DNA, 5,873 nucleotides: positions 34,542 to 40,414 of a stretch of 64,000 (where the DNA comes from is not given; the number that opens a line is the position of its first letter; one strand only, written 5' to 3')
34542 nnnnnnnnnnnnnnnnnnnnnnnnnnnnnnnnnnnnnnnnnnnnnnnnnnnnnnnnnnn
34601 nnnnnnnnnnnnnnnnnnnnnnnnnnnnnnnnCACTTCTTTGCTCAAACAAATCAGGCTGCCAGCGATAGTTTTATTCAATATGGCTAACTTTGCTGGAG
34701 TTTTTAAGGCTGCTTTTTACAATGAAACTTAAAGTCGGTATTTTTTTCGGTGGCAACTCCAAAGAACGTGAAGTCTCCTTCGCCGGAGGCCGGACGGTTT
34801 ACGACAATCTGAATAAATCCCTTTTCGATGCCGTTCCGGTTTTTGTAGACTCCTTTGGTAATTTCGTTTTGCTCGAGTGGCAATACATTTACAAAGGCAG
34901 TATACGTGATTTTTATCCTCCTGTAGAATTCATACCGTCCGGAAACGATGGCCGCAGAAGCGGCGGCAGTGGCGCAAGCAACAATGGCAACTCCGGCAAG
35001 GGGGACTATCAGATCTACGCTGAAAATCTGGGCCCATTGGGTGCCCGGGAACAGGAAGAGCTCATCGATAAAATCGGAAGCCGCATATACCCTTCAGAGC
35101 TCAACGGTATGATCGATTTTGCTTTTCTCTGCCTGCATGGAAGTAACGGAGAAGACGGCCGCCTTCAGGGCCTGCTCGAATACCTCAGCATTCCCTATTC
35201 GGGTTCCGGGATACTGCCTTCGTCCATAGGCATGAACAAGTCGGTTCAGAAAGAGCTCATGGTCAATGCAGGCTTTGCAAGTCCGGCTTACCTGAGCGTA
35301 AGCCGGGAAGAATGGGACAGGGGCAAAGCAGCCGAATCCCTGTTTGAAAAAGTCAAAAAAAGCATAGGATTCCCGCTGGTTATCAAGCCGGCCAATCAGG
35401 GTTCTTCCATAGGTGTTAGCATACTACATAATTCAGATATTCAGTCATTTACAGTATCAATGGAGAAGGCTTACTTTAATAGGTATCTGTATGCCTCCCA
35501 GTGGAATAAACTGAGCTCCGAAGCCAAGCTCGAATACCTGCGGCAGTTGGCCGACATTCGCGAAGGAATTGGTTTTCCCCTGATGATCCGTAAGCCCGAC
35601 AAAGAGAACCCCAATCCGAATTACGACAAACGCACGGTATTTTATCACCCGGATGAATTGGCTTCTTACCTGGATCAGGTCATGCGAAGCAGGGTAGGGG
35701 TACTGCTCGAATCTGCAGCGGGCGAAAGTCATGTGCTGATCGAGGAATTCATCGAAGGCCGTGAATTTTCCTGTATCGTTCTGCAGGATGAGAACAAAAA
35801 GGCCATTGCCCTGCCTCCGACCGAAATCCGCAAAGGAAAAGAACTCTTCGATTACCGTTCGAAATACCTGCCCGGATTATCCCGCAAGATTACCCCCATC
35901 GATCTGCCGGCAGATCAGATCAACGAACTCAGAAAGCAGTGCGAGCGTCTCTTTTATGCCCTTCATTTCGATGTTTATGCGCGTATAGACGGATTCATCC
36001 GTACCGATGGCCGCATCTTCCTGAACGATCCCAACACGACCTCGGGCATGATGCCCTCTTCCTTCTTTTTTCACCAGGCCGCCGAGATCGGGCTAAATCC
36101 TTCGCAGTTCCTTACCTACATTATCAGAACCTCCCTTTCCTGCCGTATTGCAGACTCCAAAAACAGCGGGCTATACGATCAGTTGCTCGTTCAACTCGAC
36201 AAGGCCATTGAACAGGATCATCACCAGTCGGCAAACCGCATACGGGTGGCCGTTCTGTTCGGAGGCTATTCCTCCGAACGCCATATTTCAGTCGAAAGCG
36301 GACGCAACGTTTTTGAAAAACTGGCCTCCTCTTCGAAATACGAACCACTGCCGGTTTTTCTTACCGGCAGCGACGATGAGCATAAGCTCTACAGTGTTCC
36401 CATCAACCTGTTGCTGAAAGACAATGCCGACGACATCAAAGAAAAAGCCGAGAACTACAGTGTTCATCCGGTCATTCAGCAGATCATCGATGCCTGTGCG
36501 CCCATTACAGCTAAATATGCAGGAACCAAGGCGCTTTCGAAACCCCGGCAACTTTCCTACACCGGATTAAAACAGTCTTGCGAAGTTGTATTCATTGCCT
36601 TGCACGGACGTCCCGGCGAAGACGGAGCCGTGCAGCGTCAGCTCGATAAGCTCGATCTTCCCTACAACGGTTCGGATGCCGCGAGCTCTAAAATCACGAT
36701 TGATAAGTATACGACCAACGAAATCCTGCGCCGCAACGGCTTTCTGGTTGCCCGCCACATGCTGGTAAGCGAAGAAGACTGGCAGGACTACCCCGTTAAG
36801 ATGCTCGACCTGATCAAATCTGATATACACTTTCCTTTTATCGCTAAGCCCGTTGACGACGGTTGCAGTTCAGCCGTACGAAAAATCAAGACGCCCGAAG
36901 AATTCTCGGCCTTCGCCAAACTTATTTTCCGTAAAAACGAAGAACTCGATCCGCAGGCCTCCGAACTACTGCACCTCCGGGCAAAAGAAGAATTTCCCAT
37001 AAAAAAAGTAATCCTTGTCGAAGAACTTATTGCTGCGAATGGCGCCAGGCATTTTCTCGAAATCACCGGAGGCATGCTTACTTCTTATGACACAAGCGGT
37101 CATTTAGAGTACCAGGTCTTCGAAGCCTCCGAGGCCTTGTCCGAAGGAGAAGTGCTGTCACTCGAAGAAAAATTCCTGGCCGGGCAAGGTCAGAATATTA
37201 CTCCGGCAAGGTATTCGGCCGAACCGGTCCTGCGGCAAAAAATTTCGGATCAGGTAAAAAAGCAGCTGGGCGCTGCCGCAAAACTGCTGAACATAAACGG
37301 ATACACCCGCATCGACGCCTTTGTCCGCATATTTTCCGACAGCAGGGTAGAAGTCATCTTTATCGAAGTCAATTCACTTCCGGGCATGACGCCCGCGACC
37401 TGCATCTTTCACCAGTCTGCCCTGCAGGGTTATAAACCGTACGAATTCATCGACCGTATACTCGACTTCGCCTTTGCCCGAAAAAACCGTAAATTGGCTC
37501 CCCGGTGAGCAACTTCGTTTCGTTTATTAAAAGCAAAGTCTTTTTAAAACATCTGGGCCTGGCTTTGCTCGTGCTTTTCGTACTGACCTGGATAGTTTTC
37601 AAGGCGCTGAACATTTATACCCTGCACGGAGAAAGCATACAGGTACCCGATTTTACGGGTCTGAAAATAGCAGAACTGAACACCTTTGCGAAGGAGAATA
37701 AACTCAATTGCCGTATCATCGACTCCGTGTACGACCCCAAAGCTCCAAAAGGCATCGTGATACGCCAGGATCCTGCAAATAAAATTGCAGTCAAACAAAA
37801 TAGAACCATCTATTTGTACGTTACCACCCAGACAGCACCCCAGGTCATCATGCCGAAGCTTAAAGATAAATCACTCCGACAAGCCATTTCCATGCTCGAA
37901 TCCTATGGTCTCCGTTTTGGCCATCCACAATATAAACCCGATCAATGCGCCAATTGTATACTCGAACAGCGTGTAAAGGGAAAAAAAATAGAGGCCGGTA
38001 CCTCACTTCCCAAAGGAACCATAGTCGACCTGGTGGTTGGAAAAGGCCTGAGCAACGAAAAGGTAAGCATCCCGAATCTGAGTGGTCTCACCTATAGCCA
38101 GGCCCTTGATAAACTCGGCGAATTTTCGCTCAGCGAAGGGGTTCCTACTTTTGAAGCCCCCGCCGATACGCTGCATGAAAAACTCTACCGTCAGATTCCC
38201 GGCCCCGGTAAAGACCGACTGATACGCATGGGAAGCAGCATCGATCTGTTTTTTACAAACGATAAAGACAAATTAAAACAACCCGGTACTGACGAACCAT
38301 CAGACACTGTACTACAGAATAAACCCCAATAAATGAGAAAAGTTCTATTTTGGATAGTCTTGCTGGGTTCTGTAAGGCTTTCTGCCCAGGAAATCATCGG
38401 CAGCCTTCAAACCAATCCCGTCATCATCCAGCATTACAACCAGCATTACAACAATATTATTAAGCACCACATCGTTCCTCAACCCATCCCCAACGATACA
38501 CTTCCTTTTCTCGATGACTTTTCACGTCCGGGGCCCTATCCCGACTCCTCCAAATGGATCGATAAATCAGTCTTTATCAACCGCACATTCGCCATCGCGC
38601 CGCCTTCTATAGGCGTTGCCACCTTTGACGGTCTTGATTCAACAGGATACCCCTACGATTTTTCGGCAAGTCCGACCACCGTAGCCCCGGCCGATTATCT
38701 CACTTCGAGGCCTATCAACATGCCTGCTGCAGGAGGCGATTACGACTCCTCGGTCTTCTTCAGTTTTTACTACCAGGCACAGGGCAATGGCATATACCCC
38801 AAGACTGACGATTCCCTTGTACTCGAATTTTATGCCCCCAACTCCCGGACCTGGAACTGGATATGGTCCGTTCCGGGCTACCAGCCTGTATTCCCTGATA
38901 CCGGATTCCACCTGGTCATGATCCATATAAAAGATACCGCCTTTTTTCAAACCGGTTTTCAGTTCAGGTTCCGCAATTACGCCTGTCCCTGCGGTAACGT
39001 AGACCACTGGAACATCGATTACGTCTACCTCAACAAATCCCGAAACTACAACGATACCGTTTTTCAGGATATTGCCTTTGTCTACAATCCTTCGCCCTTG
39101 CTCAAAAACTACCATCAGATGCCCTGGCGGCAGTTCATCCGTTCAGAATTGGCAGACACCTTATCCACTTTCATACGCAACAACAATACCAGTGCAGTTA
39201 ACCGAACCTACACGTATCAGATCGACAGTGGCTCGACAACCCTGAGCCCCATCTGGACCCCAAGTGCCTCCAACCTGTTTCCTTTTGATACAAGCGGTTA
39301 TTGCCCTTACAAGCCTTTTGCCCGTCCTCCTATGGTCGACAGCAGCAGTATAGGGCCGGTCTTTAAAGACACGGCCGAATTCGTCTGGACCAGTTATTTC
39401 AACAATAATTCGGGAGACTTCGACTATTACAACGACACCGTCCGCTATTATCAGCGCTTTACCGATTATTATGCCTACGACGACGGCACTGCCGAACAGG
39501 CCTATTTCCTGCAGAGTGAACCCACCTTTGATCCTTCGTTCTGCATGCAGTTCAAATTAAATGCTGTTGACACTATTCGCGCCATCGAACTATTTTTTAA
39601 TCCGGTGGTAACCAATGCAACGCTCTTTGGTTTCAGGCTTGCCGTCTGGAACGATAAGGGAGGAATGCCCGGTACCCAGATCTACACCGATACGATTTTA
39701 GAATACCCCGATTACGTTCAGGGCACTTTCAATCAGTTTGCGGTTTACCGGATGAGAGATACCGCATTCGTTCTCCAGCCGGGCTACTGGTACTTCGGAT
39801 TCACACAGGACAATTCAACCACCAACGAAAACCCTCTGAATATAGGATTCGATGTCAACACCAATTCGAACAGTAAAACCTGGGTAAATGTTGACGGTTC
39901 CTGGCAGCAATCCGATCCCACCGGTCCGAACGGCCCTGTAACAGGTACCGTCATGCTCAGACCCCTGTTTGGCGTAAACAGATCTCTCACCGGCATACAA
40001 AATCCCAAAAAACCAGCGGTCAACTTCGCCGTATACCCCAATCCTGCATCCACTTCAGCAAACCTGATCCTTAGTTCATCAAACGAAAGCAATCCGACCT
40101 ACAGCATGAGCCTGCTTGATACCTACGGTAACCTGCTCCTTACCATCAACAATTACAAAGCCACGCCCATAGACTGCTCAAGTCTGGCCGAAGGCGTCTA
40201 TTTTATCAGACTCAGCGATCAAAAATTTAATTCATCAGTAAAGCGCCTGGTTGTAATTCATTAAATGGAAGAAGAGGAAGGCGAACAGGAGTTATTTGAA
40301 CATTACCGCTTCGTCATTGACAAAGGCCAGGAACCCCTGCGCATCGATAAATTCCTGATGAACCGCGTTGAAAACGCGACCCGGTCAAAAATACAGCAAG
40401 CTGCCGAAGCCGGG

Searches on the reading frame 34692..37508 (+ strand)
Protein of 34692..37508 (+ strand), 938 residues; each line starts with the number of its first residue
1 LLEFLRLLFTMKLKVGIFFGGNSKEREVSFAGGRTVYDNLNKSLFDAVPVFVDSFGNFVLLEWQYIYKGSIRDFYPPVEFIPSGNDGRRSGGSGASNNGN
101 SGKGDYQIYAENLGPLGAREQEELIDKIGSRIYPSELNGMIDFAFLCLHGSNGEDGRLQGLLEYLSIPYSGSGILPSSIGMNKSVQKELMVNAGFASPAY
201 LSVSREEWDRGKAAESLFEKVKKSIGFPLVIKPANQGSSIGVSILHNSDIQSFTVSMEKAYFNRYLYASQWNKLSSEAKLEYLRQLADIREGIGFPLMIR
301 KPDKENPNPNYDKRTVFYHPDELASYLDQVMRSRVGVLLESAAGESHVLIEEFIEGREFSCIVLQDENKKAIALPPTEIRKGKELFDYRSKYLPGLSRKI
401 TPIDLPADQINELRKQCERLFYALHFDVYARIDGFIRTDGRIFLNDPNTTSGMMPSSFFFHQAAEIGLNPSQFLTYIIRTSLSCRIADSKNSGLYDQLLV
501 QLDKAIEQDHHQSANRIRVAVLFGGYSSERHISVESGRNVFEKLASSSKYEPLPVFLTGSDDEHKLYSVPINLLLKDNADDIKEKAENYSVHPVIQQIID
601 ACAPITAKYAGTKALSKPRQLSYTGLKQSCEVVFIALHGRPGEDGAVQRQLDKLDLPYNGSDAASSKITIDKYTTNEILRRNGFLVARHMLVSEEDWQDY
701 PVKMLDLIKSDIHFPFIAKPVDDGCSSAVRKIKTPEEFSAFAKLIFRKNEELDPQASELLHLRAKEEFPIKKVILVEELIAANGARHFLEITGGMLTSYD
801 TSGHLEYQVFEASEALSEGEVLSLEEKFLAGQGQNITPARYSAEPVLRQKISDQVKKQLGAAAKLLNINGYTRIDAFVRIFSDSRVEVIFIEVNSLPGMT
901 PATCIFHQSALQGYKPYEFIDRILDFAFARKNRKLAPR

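Call 88: search_protein_families(library=pfam, proteins=[window:34692-37508:+], max_evalue=0.001)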
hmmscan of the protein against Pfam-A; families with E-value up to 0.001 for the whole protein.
window:34692-37508:+ (938 aa): 4 families
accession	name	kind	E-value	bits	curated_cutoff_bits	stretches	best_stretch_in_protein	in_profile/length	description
PF07478.18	Dala_Dala_lig_C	-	6.5e-53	179.7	24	4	345-478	72-203/204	D-ala D-ala ligase C-terminus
PF01820.27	Dala_Dala_lig_N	-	4e-48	163.4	34.6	2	14-172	1-121/121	D-ala D-ala ligase N-terminus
PF13535.11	ATP-grasp_4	-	2.4e-11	43.9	27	0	712-751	1-40/160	ATP-grasp domain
PF02655.19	ATP-grasp_3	-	0.00095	19.7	23.2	0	346-391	61-107/160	ATP-grasp domain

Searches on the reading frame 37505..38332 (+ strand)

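Call 88: search_protein_families(library=pfam, proteins=[window:37505-38332:+], max_evalue=0.001)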
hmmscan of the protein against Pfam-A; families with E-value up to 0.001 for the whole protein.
window:37505-38332:+ (275 aa): 1 family
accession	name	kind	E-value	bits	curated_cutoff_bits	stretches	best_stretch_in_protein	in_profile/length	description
PF03793.24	PASTA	-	3.1e-25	88.3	23.2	2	45-106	1-62/64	PASTA domain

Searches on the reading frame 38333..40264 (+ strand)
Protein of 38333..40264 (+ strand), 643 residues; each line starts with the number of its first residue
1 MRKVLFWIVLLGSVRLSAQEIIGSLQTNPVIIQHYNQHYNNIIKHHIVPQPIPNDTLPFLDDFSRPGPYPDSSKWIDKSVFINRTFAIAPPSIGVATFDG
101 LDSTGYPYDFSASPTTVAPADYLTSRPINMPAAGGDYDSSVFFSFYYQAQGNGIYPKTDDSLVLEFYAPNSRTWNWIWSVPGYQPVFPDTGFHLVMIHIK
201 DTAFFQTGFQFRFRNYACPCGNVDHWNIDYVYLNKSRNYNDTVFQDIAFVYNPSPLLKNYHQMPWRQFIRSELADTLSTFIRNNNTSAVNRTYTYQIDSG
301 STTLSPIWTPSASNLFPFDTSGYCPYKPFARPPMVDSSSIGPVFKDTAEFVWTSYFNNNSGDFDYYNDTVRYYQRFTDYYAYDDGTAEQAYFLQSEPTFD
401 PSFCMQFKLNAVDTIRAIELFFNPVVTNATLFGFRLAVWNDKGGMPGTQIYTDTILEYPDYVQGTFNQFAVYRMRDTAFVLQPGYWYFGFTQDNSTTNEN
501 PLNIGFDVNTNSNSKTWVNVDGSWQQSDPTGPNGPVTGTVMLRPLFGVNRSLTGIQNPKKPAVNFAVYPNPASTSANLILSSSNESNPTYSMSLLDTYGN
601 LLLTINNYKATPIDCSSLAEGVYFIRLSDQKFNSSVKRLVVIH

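Call 88: search_protein_families(library=pfam, proteins=[window:38333-40264:+], max_evalue=0.001)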
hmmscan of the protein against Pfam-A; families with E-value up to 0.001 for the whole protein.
window:38333-40264:+ (643 aa): 1 family
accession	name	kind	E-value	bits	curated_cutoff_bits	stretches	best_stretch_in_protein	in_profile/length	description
PF18962.6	Por_Secre_tail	-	3.5e-10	40.5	27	1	567-641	1-75/75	Secretion system C-terminal sorting domain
